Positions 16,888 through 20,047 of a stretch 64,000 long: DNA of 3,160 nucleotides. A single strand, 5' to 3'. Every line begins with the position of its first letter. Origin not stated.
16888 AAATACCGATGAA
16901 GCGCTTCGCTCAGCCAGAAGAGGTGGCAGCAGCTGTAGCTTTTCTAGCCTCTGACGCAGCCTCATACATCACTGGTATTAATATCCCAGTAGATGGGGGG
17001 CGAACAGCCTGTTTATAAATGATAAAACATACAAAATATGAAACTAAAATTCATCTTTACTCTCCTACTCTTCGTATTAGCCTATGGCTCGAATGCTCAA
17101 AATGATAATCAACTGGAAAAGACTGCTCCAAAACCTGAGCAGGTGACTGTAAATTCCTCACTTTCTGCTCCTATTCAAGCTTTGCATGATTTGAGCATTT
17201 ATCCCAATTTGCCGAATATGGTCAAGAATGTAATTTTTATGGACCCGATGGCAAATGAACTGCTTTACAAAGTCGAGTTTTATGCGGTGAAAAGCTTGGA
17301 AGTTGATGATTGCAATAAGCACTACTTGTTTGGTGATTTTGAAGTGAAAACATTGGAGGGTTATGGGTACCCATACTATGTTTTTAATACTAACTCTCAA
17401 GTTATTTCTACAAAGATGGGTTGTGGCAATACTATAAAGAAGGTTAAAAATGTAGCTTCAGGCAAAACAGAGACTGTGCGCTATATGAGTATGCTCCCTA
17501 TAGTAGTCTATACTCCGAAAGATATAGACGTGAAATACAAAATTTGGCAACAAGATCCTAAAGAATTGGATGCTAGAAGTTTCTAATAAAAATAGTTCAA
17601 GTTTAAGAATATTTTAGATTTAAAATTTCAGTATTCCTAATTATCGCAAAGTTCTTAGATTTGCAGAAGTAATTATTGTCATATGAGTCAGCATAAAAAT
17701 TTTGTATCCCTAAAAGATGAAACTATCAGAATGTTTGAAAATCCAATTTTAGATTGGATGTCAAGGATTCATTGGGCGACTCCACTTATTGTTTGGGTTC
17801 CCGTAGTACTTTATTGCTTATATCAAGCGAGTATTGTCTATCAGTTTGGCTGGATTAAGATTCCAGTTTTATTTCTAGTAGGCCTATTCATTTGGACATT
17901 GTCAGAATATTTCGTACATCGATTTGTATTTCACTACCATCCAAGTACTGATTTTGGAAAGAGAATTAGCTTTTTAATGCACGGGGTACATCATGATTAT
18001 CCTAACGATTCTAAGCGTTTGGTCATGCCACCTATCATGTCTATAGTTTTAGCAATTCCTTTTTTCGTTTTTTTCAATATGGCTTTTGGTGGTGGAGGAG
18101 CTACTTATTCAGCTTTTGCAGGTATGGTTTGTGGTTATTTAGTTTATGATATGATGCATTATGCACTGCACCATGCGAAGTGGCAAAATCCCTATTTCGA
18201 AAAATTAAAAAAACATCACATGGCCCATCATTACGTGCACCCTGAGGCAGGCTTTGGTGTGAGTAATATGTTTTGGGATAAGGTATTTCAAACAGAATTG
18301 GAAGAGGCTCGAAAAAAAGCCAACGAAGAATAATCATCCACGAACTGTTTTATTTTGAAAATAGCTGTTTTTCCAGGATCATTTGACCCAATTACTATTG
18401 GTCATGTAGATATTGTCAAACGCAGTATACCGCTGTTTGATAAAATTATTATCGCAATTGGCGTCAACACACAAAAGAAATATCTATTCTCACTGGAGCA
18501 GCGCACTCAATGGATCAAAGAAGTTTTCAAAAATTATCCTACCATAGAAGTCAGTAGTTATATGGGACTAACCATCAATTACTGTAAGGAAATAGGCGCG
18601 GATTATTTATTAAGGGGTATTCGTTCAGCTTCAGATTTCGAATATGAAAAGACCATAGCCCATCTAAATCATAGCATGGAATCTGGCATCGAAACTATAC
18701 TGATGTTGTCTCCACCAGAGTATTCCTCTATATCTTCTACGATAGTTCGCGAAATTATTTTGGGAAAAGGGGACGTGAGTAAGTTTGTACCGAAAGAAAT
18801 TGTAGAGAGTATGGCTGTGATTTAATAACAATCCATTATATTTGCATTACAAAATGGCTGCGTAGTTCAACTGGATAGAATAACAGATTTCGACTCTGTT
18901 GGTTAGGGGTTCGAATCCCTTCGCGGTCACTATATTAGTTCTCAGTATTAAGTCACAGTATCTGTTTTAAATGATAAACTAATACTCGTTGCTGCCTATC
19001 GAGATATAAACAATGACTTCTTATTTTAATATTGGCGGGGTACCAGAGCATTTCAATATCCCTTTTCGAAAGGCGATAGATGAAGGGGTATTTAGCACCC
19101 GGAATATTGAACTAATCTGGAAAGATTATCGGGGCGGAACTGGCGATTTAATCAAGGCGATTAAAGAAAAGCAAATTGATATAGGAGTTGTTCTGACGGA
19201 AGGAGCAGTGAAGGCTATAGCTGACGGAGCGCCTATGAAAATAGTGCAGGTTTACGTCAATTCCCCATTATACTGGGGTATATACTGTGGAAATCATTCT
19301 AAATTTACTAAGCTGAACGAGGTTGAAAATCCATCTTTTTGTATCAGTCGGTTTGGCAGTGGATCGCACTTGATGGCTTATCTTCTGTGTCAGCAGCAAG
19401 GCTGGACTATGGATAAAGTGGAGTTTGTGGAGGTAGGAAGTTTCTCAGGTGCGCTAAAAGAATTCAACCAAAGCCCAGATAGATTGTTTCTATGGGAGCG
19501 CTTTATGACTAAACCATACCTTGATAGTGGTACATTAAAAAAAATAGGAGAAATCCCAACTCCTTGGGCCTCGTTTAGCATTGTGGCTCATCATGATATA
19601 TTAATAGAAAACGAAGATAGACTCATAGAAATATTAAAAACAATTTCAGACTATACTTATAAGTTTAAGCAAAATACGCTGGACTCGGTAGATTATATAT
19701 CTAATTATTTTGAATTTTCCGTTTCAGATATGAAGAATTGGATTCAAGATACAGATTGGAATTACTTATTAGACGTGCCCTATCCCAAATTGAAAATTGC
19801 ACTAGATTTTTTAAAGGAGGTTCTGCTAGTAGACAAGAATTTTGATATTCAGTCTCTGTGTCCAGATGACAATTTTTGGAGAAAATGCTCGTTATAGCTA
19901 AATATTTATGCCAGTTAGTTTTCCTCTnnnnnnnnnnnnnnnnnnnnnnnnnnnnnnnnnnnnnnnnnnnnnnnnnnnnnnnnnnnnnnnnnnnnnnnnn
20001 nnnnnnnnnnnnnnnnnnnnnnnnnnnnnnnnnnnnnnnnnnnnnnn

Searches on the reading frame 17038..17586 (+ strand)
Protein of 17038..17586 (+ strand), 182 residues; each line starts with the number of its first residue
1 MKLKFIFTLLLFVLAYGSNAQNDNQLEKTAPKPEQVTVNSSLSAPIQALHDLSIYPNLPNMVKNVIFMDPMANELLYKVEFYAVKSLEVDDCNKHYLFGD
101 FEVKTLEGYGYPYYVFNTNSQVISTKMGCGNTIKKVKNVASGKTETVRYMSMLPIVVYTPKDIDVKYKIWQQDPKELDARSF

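Call 23: search_protein_families(library=ncbifam, proteins=[window:17038-17586:+], max_evalue=0.01)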
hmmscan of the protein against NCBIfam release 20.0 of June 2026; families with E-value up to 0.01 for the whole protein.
window:17038-17586:+ (182 aa): 1 family
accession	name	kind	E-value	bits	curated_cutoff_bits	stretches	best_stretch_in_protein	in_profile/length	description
NF002987.0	PRK03719.1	equivalog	2.6e-36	124.5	162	1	42-175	29-163/170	serine protease inhibitor ecotin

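Call 24: search_protein_families(library=pfam, proteins=[window:17038-17586:+], max_evalue=0.01)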
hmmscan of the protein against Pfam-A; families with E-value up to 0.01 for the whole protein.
window:17038-17586:+ (182 aa): 1 family
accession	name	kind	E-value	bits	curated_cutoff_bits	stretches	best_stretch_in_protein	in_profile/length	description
PF03974.18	Ecotin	-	2.1e-31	108.9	22.2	1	53-171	3-121/122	Ecotin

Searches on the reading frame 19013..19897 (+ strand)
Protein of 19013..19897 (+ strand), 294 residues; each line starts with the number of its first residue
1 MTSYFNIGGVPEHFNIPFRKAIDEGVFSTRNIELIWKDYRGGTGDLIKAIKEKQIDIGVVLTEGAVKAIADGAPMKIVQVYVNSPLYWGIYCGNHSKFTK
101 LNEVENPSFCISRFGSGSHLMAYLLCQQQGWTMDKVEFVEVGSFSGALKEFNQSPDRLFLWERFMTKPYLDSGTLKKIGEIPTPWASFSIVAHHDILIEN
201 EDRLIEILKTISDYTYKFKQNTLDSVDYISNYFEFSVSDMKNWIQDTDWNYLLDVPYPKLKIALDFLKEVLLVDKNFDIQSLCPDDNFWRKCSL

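Call 3: search_protein_families(library=pfam, proteins=[window:19013-19897:+], max_evalue=0.01)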
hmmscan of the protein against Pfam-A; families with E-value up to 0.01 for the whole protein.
window:19013-19897:+ (294 aa): 2 families
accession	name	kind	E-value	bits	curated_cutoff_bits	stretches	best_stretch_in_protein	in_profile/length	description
PF22384.1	PBP2_Ca3427_like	-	1.8e-17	64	27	1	88-181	1-95/95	Ca3427-like PBP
PF09084.16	NMT1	-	6.8e-06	26.6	20.5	1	20-145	9-131/216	NMT1/THI5 like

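Call 4: search_protein_families(library=ncbifam, proteins=[window:19013-19897:+], max_evalue=0.01)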
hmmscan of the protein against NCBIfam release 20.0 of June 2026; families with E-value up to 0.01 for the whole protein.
window:19013-19897:+ (294 aa): 1 family
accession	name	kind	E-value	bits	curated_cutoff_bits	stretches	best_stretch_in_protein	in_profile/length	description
TIGR01728.1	SsuA_fam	subfamily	1e-06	28.2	163.5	1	26-143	22-139/290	aliphatic sulfonate ABC transporter substrate-binding protein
